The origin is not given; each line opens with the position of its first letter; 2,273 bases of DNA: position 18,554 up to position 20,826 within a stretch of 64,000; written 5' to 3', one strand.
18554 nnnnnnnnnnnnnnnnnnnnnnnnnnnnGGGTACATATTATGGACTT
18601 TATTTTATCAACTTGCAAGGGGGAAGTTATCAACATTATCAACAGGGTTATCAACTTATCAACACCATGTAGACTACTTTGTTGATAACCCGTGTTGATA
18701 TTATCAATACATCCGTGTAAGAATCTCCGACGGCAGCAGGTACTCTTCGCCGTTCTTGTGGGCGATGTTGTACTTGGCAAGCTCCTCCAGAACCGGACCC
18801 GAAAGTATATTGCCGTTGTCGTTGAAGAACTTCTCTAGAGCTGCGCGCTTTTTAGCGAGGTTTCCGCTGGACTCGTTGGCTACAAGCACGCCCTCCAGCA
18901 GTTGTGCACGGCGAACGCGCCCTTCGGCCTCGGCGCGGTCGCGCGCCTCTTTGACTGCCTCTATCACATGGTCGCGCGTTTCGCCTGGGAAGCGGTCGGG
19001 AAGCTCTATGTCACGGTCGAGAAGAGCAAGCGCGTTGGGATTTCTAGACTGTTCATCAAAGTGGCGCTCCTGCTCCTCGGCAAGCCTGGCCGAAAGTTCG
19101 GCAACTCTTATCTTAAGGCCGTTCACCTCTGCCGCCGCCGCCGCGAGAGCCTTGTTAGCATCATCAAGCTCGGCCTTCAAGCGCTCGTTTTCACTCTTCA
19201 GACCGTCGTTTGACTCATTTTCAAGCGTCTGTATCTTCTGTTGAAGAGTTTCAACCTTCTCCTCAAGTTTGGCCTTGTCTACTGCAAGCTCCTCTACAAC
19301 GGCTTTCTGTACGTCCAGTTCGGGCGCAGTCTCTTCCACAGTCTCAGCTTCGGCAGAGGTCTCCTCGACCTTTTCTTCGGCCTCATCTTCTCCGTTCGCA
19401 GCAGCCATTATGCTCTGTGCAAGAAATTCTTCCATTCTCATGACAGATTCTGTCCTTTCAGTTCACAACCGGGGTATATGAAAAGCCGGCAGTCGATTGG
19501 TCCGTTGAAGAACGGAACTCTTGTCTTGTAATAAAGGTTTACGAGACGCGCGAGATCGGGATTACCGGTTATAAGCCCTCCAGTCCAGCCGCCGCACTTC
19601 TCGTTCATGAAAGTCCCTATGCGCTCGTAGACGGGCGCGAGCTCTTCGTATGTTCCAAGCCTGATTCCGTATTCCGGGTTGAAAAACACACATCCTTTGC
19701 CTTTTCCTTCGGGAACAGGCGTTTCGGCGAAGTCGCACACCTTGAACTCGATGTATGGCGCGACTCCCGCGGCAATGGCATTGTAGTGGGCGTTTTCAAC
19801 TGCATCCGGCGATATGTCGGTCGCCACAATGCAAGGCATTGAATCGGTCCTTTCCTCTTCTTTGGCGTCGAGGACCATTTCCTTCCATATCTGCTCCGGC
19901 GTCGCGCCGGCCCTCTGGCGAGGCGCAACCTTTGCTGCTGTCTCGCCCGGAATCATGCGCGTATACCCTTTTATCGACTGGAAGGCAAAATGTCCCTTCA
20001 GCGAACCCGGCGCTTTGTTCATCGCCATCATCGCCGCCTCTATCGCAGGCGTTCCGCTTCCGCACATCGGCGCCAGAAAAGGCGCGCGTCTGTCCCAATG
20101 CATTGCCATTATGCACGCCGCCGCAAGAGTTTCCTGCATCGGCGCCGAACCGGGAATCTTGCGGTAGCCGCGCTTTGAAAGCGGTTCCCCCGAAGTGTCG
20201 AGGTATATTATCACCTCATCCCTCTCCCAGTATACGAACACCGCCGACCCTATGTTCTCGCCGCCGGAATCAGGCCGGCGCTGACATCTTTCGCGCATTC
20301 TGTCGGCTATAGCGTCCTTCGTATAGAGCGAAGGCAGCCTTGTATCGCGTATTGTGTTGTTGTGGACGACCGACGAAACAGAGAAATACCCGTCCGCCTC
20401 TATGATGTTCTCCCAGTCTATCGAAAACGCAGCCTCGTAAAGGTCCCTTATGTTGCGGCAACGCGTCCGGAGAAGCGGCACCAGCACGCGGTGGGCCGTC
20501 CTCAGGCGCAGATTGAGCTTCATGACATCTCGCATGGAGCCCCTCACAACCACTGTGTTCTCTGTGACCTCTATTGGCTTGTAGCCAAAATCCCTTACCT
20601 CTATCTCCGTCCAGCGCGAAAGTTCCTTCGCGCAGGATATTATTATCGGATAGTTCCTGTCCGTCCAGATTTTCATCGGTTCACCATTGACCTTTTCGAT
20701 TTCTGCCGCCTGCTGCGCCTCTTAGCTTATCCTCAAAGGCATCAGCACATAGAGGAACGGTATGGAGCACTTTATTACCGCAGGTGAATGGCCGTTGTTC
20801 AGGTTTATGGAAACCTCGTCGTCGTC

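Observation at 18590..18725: Eight DnaA-box-like 9-mers packed into ~130 bp, 3.3 kb downstream of dnaN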

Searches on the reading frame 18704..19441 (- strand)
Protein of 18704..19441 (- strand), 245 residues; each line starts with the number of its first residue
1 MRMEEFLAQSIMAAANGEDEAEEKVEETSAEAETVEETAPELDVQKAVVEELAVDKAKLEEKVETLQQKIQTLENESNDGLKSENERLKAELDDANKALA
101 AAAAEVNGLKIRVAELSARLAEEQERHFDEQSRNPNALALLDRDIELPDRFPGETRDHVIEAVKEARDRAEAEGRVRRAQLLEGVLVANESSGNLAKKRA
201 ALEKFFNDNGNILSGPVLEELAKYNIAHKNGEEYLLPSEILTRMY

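Call 5: search_protein_families(library=pfam, proteins=[window:18704-19441:-], max_evalue=0.01)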
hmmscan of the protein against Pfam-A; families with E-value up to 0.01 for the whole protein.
window:18704-19441:- (245 aa): 2 families
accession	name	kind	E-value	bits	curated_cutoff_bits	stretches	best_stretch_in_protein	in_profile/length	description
PF11262.13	Tho2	-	0.0013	18.4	23.1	1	50-137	18-105/305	Transcription factor/nuclear export subunit protein 2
PF17045.10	CEP63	-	0.0049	17.1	33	1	40-133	141-239/263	Centrosomal protein of 63 kDa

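Call 45: search_protein_families(library=ncbifam, proteins=[window:18704-19441:-], max_evalue=0.01)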
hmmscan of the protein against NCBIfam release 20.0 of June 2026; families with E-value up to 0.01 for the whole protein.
window:18704-19441:- (245 aa): 6 families
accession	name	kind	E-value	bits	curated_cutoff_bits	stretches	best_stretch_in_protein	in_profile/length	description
TIGR02168.1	SMC_prok_B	equivalog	7.5e-06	24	567.35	1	15-137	846-964/1181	chromosome segregation protein SMC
TIGR02169.1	SMC_prok_A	equivalog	0.00023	19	729.4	1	18-126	825-933/1165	chromosome segregation protein SMC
TIGR04523.1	Mplasa_alph_rch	subfamily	0.0013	16.7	270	1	20-122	465-572/745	helix-rich protein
NF045487.1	ASRP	equivalog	0.0018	17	300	1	20-126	164-271/593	archaea-specific SMC-related protein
NF038218.1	IcmG_DotF_IVB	equivalog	0.002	17.9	200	1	21-124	77-179/266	type IVB secretion system protein IcmG/DotF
NF033951.2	Cas12d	equivalog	0.0025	16.1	250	1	54-205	385-534/1180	type V CRISPR-associated protein Cas12d/CasY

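Call 57: find_homologous_proteins(query=window:18707-19441:-)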
Query window:18707-19441:- (245 aa): 2242 proteins with E <= 0.001 among 6350 candidates; the best 120 are listed.
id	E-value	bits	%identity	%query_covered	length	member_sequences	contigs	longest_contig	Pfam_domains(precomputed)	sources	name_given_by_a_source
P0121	4.8e-140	483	98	100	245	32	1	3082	-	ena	-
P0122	1.0e-125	436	89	100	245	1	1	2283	-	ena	-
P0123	4.8e-125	434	88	100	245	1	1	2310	-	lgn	-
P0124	9.7e-121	420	87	100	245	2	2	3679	-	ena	-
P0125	2.0e-102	360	78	100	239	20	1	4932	-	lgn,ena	-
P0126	5.2e-101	355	74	100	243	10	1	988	-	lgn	-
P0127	1.1e-100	354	76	100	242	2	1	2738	-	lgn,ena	-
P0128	8.5e-100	351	75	100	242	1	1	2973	-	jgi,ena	-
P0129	3.7e-98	346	71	100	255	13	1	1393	-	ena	-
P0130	4.6e-98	346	74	100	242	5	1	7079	-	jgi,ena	-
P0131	2.2e-97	343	70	100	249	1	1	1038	PF27605.1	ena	-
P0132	7.6e-97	342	73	100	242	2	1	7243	-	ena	-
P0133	7.7e-97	342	74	100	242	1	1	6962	-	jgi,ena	-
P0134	1.5e-95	337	71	100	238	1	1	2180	-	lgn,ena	-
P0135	8.0e-94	332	70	100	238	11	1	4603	-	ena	-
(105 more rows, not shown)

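Call 63: predict_structure(alignment_id=A2)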
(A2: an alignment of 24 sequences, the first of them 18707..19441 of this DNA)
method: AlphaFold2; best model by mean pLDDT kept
length: 245 residues; sequences in the alignment: 24
mean_pLDDT: 73.0   pTM: 0.30
mean pLDDT of the five models: 73.0, 71.9, 71.8, 69.7, 66.9
residues with pLDDT >= 90: 66; 70-90: 82; 50-70: 64; < 50: 33
segments of 3 or more residues with pLDDT < 50: 17-39, 143-148
pLDDT, mean of each block of 10 residues (from residue 1): 71 55 35 39 72 88 93 92 95 96 95 94 87 63 49 65 81 76 70 66 73 66 70 69 59
secondary structure, 60 per line:
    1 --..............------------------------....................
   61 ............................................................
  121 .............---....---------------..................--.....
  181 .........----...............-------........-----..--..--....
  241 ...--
elements in order: H3-16 H41-133 H137-140 H156-173 H176-189 H194-208 H216-223 H237-243

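Call 65: fold_search(model_id=the predicted structure, library=pdb)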
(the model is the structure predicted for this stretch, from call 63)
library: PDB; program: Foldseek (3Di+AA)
matches with E <= 10: 63; with E <= 0.001: 0
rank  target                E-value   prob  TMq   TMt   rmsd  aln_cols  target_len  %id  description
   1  9gzu                  1.7e+00  0.35  0.15  0.22  12.1        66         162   20  Crystal structure of apo-bacterioferritin (Bfr) from Brucella melitentsis (released 2025-10-15)
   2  9bts_A                2.0e+00  0.66  0.15  0.24   6.5        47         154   23  Crystal structure of the bacterioferritin (Bfr) and ferritin (Ftn) heterooligomer complex from Acinetobacter baumannii (released 2024-08-14)
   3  8sqq                  2.1e+00  0.33  0.15  0.23  11.8        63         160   19  Crystal Structure of Bacterioferritin (Bfr) from Brucella abortus (Apo Cubic Form 2, F16L mutant) (released 2023-05-17)
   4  3fvb_A                2.1e+00  0.33  0.15  0.23  11.8        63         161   19  Crystal structure of ferritin (bacterioferritin) from Brucella melitensis (released 2009-02-03)
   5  2x17_1                2.3e+00  0.20  0.15  0.21  12.9        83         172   20  The X-ray structure of Ferritin from Pyrococcus furiosus loaded with Ag(I) (released 2010-04-21)
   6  2x17_M                2.5e+00  0.18  0.15  0.21  12.9        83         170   20  The X-ray structure of Ferritin from Pyrococcus furiosus loaded with Ag(I) (released 2010-04-21)
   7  9iig_M                3.3e+00  0.21  0.15  0.23  13.1        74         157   14  Cryo-EM structure of hetero-bacterioferritin SoBfr12 from Shewanella oneidensis (released 2025-04-30)
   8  5m32_l                3.3e+00  0.18  0.16  0.10   6.9        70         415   23  Human 26S proteasome in complex with Oprozomib (released 2017-07-05)
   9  5d8s_A                3.5e+00  0.33  0.15  0.23   9.5        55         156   18  2.55A resolution structure of BfrB (E85A) from Pseudomonas aeruginosa (released 2015-09-23)
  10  8sqr                  3.7e+00  0.21  0.15  0.23  11.6        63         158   17  Crystal Structure of Bacterioferritin (Bfr) from Brucella abortus (iron bound, F16L mutant) (released 2023-05-17)
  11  4am2_A                3.7e+00  0.07  0.11  0.15  14.5        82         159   17  Bacterioferritin from Blastochloris viridis (released 2012-10-31)
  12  3r2h                  3.9e+00  0.41  0.15  0.24   6.9        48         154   17  1.7 A resolution structure of As-Isolated FtnA from Pseudomonas aeruginosa (pH 10.5) (released 2011-05-25)
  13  8g4k_A                3.9e+00  0.21  0.16  0.37   8.8        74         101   15  Complex of TbRII mini protein binder bound to the TbRII ECD (released 2024-08-14)
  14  9eij_D                4.2e+00  0.07  0.15  0.27  16.6       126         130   13  Import stalled PINK1 TOM complex, extended TOM20 helix class (released 2025-03-12)
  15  7f9l_A                4.2e+00  0.06  0.15  0.20  13.5       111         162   13  Crystal structure of the variable region of Plasmodium RIFIN #6 (PF3D7_1400600) in complex with LAIR1 (with T67L, N69S (released 2021-08-18)
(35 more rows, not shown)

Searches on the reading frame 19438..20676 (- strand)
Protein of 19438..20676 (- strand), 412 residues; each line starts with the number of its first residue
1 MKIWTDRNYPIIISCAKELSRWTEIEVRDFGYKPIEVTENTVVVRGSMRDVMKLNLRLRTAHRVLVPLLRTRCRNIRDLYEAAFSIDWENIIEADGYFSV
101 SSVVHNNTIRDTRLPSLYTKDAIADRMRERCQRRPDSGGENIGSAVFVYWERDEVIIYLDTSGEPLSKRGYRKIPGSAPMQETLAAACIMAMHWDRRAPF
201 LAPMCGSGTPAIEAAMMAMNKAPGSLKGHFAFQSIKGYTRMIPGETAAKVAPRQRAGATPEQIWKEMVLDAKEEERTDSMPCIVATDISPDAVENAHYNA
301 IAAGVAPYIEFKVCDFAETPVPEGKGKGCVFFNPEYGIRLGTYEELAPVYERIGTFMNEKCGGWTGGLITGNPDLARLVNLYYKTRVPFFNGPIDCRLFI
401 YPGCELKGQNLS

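Call 5: search_protein_families(library=pfam, proteins=[window:19438-20676:-], max_evalue=0.01)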
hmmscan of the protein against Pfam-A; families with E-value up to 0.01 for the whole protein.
window:19438-20676:- (412 aa): 3 families
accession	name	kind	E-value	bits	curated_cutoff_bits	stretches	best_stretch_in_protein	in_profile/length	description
PF01170.24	UPF0020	-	9.8e-34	117.2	22.3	1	169-398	1-195/197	RMKL-like, methyltransferase domain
PF22020.1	RlmL_1st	-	1.4e-10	41.4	27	1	11-65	2-55/55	RlmL ferredoxin-like domain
PF02926.22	THUMP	-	1.4e-09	38.6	20.6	1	74-160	2-84/84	THUMP domain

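Call 45: search_protein_families(library=ncbifam, proteins=[window:19438-20676:-], max_evalue=0.01)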
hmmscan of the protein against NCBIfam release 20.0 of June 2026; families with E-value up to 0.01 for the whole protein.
window:19438-20676:- (412 aa): 4 families
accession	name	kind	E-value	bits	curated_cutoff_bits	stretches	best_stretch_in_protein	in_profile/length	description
NF008748.0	PRK11783.1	equivalog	2.1e-83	280.7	466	1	9-401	4-380/704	bifunctional 23S rRNA (guanine(2069)-N(7))-methyltransferase RlmK/23S rRNA (guanine(2445)-N(2))-methyltransferase RlmL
NF040721.1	Trm14_Arch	equivalog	8.1e-29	100.9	280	1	17-352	9-315/370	tRNA (guanine(6)-N2)-methyltransferase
NF040850.1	Trm14_Thcoccales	equivalog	7.1e-07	28.5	480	1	54-218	68-239/365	tRNA (guanine(6)-N2)-methyltransferase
TIGR01177.1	TIGR01177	hypoth_equivalog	0.0043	16.4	316.55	0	49-220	44-206/330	TIGR01177 family methyltransferase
